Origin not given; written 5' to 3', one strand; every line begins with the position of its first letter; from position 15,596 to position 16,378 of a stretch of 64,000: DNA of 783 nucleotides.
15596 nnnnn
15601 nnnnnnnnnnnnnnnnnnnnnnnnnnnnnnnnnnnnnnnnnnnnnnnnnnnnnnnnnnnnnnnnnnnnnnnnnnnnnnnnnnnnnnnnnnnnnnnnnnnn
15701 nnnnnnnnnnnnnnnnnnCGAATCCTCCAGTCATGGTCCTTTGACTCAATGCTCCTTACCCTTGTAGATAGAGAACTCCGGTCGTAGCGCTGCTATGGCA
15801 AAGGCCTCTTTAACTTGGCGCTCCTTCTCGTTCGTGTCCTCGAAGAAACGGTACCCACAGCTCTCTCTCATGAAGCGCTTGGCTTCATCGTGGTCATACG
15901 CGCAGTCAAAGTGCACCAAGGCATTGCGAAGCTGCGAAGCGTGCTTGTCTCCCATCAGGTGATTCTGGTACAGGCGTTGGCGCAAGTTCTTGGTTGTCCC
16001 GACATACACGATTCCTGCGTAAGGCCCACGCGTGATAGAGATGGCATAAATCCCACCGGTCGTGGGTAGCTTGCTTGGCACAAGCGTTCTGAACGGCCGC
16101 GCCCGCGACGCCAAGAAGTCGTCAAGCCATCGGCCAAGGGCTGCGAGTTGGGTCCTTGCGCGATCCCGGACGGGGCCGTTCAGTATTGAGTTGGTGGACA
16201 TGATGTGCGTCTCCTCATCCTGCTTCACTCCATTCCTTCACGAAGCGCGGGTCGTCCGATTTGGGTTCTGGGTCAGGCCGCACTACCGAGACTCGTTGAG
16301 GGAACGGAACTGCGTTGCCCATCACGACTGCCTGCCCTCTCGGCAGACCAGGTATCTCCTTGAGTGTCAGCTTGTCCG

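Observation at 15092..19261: SIR2-HerA defence pair expanded into a tightly coupled four-gene operon with a GIY-YIG nuclease and an unknown 208-aa protein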

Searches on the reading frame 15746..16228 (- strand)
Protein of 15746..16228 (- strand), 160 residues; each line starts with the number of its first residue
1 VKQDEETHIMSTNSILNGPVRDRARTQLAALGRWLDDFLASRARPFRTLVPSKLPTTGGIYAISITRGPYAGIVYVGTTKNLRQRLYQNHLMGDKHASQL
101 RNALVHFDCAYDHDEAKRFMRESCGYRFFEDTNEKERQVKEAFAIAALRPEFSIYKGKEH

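Call 3: search_protein_families(library=pfam, proteins=[window:15746-16228:-], max_evalue=0.01)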
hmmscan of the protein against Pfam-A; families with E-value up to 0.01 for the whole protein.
window:15746-16228:- (160 aa): 1 family
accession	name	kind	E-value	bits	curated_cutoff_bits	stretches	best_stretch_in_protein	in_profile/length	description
PF01541.30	GIY-YIG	-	4.9e-06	27.2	22.6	1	58-113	2-43/78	GIY-YIG catalytic domain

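Call 4: search_protein_families(library=padloc, proteins=[window:15746-16228:-], max_evalue=0.01)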
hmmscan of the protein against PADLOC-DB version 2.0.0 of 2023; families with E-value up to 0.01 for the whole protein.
window:15746-16228:- (160 aa): 0 families

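Call 7: search_protein_families(library=ncbifam, proteins=[window:15746-16228:-], max_evalue=1)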
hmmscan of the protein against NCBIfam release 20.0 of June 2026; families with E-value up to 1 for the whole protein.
window:15746-16228:- (160 aa): 8 families
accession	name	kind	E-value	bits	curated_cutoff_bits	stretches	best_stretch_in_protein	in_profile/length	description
NF005905.0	PRK07883.1-3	equivalog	2.2e-05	23.3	508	1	40-101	210-266/581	DEDD exonuclease domain-containing protein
NF005903.0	PRK07883.1-1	equivalog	0.00011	20.8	1038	1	44-116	236-309/642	DEDD exonuclease domain-containing protein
NF005906.0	PRK07883.1-4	equivalog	0.0012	17.3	495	1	47-103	205-258/563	DEDD exonuclease domain-containing protein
NF001824.0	PRK00558.1-5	equivalog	0.04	12.3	451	1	51-87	11-44/652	excinuclease ABC subunit UvrC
NF011263.0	PRK14669.1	equivalog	0.047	12.2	1108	1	53-104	9-56/624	excinuclease ABC subunit C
NF005907.0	PRK07883.1-5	equivalog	0.08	11.3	454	1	50-86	223-256/584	DEDD exonuclease domain-containing protein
TIGR01453.1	grpIintron_endo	subfamily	0.11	12.5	56.05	1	58-94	2-34/215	group I intron endonuclease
NF011260.0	PRK14666.1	equivalog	0.11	11.2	649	1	50-90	5-42/698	excinuclease ABC subunit C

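Call 8: search_protein_families(library=pfam, proteins=[window:15746-16228:-], max_evalue=10)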
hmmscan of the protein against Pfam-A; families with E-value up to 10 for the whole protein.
window:15746-16228:- (160 aa): 1 family
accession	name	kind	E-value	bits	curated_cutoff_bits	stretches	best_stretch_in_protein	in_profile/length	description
PF01541.30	GIY-YIG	-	4.9e-06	27.2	22.6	1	58-113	2-43/78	GIY-YIG catalytic domain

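Call 10: find_homologous_proteins(query=window:15746-16201:-, max_evalue=0.001)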
Query window:15746-16201:- (151 aa): 2 proteins with E <= 0.001 among 33 candidates.
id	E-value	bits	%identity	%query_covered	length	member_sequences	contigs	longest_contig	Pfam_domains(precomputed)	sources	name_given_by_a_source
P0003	4.6e-97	340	100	100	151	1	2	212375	PF01541.31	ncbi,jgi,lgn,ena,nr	ncbi:MAG TPA: GIY-YIG nuclease family protein [bacterium]|nr:GIY-YIG nuclease family protein [bacter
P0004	7.1e-65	235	70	100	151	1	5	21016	PF01541.31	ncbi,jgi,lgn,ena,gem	-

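Call 12: find_encoding_contigs(protein=P0004, flank=10000, max_places=6)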
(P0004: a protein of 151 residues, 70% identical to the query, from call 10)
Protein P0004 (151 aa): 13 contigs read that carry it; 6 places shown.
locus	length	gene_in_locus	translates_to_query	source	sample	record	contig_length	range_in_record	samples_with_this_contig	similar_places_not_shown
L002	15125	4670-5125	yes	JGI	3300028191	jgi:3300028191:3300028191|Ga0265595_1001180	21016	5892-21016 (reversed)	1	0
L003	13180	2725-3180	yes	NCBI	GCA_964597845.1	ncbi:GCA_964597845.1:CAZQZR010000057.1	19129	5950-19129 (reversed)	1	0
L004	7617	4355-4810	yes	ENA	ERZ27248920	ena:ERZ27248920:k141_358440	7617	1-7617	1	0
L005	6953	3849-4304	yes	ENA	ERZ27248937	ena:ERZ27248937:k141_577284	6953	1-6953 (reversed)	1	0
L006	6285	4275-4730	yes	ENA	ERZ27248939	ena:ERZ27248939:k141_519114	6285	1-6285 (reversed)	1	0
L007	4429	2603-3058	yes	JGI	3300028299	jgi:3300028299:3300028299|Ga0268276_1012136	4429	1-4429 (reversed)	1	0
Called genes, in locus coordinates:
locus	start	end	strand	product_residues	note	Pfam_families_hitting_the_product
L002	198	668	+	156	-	-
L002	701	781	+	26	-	-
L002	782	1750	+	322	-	PF01555:N6_N4_Mtase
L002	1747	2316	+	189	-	PF09195:Endonuc-BglII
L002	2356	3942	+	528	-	PF02518:HATPase_c (weak), PF13589:HATPase_c_3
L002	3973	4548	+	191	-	-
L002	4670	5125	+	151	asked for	PF01541:GIY-YIG (weak)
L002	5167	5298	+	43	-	-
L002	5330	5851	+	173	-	PF22522:DUF6998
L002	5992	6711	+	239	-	-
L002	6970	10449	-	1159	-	PF08126:Propeptide_C25 (weak), PF01364:Peptidase_C25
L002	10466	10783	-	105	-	PF00334:NDK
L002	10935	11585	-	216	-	-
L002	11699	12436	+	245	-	PF00596:Aldolase_II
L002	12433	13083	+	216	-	PF00588:SpoU_methylase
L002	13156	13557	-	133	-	PF13636:Methyltranf_PUA (weak)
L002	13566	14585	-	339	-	PF17125:Methyltr_RsmF_N, PF01189:Methyltr_RsmB-F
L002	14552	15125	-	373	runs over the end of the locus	PF05559:DUF763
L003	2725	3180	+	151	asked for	PF01541:GIY-YIG (weak)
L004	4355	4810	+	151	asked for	PF01541:GIY-YIG (weak)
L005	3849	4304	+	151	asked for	PF01541:GIY-YIG (weak)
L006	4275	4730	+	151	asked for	PF01541:GIY-YIG (weak)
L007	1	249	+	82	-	?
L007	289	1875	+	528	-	PF02518:HATPase_c (weak), PF13589:HATPase_c_3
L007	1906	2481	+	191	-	-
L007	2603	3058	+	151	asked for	PF01541:GIY-YIG (weak)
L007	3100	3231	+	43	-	-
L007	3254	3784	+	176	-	PF22522:DUF6998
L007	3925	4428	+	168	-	?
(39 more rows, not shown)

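Call 33: find_encoding_contigs(protein=P0003, flank=10000, max_places=4)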
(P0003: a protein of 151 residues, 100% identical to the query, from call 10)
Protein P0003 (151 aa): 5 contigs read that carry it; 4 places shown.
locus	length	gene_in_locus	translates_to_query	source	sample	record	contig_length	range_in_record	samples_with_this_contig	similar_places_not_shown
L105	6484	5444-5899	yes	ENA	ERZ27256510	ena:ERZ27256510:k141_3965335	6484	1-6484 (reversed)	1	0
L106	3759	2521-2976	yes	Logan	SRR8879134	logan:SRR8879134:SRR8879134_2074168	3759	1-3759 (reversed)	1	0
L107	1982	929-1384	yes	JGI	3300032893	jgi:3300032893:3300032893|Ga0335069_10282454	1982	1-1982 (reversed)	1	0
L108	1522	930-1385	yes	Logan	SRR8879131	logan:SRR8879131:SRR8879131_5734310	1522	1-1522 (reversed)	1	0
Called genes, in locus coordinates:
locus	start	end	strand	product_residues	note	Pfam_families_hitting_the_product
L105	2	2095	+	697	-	?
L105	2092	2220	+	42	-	-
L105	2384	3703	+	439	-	PF13289:SIR2_2 (weak)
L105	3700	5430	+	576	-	PF01935:DUF87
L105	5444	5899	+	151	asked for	PF01541:GIY-YIG (weak)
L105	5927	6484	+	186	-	?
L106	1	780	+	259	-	?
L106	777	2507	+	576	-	PF01935:DUF87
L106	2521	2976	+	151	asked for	PF01541:GIY-YIG (weak)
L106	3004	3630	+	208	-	-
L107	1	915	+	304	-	?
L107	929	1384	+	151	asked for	PF01541:GIY-YIG (weak)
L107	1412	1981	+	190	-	?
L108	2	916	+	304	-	?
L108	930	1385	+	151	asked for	PF01541:GIY-YIG (weak)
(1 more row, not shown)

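Call 53: search_dna_similar(query=window:15746-16201:-, collection=plasmids, mode=protein, max_evalue=0.001, max_rows=20)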
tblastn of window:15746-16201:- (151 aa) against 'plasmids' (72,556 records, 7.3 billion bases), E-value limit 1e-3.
Records with a match: 1; places in all: 1; records where one place covers at least 80% of the query: 0.
Best place of each record, by identity: <60% 1.
By first word of the organism name: Bacillus 1.
By predicted mobility (MOB-suite, as given by PLSDB): non-mobilizable 1.
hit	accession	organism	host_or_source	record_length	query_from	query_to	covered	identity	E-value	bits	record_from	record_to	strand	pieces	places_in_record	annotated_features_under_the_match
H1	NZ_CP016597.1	Bacillus cereus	cell culture,Korean fermented food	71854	37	131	63%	31.6%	5e-6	52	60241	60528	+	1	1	GIY-YIG nuclease family protein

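Call 59: search_protein_families(library=pfam, proteins=[L002:5330-5851:+, L002:5992-6711:+, L002:3973-4548:+, L002:2356-3942:+], max_evalue=0.05)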
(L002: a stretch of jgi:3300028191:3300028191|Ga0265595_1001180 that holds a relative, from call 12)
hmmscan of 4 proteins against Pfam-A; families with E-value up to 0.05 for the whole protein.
L002:5330-5851:+ (173 aa): 1 family
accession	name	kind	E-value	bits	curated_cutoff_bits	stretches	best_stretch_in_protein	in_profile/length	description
PF22522.2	DUF6998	-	2.3e-30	105.7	27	1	21-145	2-124/136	Family of unknown function (DUF6998)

L002:5992-6711:+ (239 aa): 1 family
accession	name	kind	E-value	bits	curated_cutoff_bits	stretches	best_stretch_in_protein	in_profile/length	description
PF13643.11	DUF4145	-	0.00095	19.6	23.1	1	145-228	12-84/88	Domain of unknown function (DUF4145)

L002:3973-4548:+ (191 aa): 1 family
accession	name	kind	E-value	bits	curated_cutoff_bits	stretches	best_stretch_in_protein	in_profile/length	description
PF13643.11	DUF4145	-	1.4e-05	25.5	23.1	1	81-169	5-86/88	Domain of unknown function (DUF4145)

L002:2356-3942:+ (528 aa): 2 families
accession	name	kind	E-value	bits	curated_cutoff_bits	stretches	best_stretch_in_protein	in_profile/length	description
PF13589.12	HATPase_c_3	-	2.3e-09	37.8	25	1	24-152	1-126/137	Histidine kinase-, DNA gyrase B-, and HSP90-like ATPase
PF02518.31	HATPase_c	-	2e-06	28.7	26.4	1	25-120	5-98/111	Histidine kinase-, DNA gyrase B-, and HSP90-like ATPase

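Call 60: search_protein_families(library=padloc, proteins=[L002:5330-5851:+, L002:5992-6711:+, L002:3973-4548:+, L002:2356-3942:+, L002:4670-5125:+], max_evalue=0.05)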
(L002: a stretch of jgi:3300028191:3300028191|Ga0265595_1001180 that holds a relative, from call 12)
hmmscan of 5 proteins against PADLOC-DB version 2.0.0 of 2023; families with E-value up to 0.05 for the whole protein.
L002:5330-5851:+ (173 aa): 0 families

L002:5992-6711:+ (239 aa): 0 families

L002:3973-4548:+ (191 aa): 0 families

L002:2356-3942:+ (528 aa): 3 families
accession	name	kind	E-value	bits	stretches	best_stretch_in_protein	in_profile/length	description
PDLC03971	TmtA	-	3.6e-06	22.8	1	15-177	44-205/1782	-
PDLC03836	DzbB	-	0.002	15.7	1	452-521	269-333/341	-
PDLC01308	Csx16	-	0.0093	14.3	0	465-490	15-40/69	"CAS-I,CAS-III; associated"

L002:4670-5125:+ (151 aa): 0 families

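Call 62: search_solved_structures(query=window:15746-16201:-, max_evalue=10, show_alignments=2)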
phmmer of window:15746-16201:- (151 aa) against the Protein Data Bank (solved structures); distinct sequences matched with E-value up to 10: 1.
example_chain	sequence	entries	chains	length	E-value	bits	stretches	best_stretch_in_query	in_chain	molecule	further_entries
2wsh_A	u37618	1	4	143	0.089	15.9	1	51-99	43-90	ENDONUCLEASE II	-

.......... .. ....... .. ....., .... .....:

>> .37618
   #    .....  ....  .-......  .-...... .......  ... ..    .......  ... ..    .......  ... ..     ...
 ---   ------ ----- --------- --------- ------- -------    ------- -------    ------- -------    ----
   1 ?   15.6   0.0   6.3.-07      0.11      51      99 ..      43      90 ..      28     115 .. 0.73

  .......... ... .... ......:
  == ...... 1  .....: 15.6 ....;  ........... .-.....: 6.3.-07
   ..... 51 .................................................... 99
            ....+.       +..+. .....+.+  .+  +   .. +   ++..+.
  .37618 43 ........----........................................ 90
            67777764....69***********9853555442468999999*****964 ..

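Call 75: get_annotated_region(hit=H1, flank=6000)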
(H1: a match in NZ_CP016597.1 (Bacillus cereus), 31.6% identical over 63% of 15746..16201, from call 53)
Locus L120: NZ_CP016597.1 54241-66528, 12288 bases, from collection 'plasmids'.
description: Bacillus cereus strain K8 plasmid pBCK802, complete sequence
organism: Bacillus cereus (NCBI taxid 1396)
taxonomy: Bacteria; Bacillota; Bacilli; Bacillales; Bacillaceae; Bacillus; Bacillus cereus
host: -; source: cell culture,Korean fermented food; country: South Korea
typing (MOB-suite, as given by PLSDB): non-mobilizable; replicon rep_cluster_1520,rep_cluster_1698
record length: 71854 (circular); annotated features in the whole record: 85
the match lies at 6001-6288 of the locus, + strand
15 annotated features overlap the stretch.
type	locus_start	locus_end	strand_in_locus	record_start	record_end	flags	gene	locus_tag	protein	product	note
CDS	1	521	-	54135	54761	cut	-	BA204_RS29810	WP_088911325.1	DUF1071 domain-containing protein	-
CDS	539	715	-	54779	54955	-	-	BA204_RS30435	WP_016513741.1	hypothetical protein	-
CDS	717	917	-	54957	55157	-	-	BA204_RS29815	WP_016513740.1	hypothetical protein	-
CDS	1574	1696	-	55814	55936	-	-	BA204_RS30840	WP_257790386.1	hypothetical protein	-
CDS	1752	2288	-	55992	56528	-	-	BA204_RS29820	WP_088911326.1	NUMOD4 domain-containing protein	-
CDS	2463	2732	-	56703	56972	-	-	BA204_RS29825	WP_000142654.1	helix-turn-helix transcriptional regulator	-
CDS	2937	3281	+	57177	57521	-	-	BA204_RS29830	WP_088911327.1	helix-turn-helix transcriptional regulator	-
CDS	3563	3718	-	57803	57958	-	-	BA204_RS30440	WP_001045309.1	hypothetical protein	-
CDS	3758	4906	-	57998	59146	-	-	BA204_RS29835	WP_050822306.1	AimR family lysis-lysogeny pheromone receptor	-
CDS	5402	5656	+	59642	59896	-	-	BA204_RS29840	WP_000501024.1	hypothetical protein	-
CDS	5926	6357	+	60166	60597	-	-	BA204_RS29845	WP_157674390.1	GIY-YIG nuclease family protein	-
CDS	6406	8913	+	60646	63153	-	-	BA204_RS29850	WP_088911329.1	BsuBI/PstI family type II restriction endonuclease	GO:0009307 - DNA restriction-modification system [Evidence IEA]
CDS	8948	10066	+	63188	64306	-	-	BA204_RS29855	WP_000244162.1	DUF262 domain-containing protein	-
CDS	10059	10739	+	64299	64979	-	-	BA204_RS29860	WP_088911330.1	MAE_28990/MAE_18760 family HEPN-like nuclease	-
CDS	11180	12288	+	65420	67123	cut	-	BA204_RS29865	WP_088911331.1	AAA family ATPase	-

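Call 76: search_dna_similar(query=window:15746-16201:-, collection=phages, mode=protein, max_evalue=0.01, max_rows=15)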
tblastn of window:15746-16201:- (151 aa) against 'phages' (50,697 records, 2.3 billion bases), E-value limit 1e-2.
No match.

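Call 78: search_solved_structures(query=L002:5330-5851:+, max_evalue=10, show_alignments=1)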
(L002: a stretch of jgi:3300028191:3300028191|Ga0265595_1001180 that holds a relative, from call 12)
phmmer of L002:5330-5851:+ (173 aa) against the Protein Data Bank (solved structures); distinct sequences matched with E-value up to 10: 2.
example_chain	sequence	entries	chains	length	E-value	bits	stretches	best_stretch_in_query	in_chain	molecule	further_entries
5gr8_A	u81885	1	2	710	0.025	17.4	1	99-159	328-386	Leucine-rich repeat receptor-like protein kinase PEPR1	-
5sxy_A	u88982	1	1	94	1.4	11.7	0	10-46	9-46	Bifunctional coenzyme PQQ synthesis protein C/D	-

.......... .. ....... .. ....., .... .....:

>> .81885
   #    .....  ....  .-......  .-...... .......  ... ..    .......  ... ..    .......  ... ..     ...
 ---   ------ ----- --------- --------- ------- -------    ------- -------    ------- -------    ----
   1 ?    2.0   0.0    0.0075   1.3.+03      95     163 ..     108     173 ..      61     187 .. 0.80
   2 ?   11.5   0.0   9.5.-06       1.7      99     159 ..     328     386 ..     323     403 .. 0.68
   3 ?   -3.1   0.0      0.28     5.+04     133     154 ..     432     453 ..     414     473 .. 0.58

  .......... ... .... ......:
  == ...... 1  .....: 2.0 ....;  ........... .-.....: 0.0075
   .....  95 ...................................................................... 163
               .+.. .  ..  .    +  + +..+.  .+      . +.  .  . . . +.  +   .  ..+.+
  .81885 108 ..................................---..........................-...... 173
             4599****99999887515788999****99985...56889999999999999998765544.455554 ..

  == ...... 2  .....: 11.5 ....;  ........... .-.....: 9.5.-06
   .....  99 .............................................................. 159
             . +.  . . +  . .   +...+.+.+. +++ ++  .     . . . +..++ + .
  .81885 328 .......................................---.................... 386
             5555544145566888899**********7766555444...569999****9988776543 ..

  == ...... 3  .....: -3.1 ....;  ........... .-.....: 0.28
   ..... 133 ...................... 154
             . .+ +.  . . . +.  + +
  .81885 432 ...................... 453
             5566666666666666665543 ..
